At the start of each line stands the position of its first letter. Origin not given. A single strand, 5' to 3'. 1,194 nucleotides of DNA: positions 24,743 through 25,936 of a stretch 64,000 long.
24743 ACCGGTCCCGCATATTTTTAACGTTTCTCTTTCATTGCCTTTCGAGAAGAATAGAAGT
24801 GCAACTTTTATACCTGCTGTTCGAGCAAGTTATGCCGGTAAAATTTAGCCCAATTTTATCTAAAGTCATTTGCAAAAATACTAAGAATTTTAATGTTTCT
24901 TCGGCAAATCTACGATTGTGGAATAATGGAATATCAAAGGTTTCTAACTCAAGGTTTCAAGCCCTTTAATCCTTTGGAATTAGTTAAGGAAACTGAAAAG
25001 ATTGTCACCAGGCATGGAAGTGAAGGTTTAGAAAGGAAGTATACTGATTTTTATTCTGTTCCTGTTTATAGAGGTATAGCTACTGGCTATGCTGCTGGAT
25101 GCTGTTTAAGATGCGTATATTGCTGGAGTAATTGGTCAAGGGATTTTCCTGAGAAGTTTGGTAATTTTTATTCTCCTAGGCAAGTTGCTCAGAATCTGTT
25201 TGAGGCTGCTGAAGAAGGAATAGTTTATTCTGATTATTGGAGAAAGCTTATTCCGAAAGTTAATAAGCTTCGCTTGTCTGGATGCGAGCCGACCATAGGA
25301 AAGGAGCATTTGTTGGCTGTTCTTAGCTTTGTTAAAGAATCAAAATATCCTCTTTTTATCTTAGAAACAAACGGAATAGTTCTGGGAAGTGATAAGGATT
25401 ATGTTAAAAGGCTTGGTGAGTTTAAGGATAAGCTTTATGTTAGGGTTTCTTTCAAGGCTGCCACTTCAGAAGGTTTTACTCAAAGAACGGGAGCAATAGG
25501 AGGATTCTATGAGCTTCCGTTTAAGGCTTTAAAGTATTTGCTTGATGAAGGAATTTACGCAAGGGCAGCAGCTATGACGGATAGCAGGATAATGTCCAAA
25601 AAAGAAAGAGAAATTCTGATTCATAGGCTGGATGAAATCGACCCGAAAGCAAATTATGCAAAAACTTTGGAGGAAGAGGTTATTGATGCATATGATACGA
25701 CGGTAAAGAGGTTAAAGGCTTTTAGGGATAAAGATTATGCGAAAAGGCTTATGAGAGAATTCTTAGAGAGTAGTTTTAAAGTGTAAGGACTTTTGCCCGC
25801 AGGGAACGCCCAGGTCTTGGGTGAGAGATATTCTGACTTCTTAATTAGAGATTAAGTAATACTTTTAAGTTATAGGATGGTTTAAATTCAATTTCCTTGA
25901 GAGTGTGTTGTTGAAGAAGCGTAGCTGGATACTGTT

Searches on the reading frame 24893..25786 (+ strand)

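Call 6: search_protein_families(library=pfam, proteins=[window:24893-25786:+])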
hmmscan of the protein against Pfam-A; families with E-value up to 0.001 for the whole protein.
window:24893-25786:+ (297 aa): 1 family
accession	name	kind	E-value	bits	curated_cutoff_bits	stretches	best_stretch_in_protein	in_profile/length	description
PF04055.27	Radical_SAM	-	5.9e-10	40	29.5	1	68-222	5-142/166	Radical SAM superfamily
